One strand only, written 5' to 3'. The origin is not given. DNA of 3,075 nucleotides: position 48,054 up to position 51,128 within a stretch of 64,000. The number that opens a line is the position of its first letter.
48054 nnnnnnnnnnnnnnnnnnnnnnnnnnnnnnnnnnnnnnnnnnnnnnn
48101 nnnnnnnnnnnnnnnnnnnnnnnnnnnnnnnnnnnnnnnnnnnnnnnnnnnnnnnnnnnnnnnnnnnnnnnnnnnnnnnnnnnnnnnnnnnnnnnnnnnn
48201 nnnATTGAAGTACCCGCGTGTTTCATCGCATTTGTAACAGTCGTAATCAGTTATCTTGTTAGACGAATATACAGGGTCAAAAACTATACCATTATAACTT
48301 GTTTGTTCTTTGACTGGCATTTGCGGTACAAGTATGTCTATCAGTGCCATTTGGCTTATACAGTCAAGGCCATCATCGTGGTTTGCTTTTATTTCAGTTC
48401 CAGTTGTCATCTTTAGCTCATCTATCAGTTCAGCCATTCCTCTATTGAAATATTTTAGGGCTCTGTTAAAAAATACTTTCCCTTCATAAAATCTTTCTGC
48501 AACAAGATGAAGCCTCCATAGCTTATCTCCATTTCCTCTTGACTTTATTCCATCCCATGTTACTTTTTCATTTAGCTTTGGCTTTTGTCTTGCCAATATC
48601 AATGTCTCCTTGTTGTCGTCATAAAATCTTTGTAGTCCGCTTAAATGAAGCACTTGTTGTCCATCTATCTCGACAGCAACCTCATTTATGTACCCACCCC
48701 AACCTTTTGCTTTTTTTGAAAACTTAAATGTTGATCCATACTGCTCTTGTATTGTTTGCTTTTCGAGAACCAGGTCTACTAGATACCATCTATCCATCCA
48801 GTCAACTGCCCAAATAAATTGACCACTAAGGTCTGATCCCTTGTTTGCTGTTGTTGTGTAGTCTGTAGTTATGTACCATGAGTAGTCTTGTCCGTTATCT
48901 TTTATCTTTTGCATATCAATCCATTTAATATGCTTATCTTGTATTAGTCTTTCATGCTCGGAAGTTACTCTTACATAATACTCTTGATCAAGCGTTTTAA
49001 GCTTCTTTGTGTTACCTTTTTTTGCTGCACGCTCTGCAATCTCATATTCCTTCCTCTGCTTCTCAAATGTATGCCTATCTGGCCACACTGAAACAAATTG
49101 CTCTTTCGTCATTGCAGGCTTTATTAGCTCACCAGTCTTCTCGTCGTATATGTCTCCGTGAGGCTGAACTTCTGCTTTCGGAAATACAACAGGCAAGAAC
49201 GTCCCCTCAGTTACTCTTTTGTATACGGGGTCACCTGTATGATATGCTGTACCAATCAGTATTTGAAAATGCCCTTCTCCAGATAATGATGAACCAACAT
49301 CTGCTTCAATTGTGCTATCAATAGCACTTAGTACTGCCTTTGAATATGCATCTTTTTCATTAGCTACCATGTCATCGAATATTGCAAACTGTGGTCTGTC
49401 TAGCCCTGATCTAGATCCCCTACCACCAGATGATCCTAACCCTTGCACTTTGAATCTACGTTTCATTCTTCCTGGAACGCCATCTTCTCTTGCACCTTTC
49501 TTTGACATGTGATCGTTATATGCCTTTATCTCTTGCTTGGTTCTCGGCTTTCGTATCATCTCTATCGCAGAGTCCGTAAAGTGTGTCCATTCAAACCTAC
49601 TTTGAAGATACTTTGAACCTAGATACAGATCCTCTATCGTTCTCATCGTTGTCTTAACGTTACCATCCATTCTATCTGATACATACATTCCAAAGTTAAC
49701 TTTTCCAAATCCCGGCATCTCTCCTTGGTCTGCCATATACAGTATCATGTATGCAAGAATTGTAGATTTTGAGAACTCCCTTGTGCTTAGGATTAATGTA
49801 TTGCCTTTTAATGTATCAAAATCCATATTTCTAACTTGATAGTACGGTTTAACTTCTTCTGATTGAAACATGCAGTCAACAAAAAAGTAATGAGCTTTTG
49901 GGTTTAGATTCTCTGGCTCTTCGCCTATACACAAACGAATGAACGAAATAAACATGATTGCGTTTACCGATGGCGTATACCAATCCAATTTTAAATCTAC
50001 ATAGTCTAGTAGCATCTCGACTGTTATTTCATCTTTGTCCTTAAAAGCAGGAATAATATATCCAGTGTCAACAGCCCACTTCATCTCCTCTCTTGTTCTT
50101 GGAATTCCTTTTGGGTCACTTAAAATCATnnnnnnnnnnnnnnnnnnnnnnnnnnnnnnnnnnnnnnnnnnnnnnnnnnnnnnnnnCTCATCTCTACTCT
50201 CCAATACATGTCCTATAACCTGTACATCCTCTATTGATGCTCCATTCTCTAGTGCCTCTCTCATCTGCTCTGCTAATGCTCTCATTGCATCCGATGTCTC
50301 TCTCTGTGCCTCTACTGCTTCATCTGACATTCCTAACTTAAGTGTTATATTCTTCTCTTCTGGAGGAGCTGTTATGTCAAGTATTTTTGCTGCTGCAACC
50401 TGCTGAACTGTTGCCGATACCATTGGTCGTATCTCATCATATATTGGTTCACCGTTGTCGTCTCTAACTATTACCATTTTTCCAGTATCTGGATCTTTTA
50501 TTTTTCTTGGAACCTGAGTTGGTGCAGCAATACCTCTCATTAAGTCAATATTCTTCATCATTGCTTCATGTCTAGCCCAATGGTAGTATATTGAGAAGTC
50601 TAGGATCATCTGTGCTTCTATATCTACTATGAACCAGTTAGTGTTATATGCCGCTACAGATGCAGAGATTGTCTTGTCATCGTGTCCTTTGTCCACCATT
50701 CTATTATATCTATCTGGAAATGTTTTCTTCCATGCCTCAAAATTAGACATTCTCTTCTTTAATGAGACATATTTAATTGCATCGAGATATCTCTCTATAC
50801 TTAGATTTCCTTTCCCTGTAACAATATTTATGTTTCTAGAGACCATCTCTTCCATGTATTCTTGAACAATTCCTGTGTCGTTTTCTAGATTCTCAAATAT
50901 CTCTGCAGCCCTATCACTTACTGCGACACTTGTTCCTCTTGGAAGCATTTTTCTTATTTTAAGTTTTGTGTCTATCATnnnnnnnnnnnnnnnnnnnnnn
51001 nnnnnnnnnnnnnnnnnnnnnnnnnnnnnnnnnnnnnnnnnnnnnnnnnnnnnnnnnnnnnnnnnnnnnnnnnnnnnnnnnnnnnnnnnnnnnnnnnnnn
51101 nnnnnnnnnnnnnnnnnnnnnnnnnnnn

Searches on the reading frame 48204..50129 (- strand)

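Call 40: search_protein_families(library=phrogs, proteins=[window:48204-50129:-], max_evalue=0.00001)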
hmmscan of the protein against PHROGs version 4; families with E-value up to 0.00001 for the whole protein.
window:48204-50129:- (642 aa): 1 family
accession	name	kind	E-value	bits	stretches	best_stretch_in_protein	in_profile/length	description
phrog_38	-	head and packaging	3.2e-32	113.1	1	77-595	291-700/760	terminase large subunit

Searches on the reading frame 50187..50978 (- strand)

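Call 40: search_protein_families(library=phrogs, proteins=[window:50187-50978:-], max_evalue=0.00001)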
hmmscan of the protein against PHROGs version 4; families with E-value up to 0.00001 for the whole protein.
window:50187-50978:- (264 aa): 1 family
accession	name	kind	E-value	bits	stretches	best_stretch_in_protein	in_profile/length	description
phrog_2109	-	unknown function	7.4e-29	101.9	1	4-149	5-149/230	-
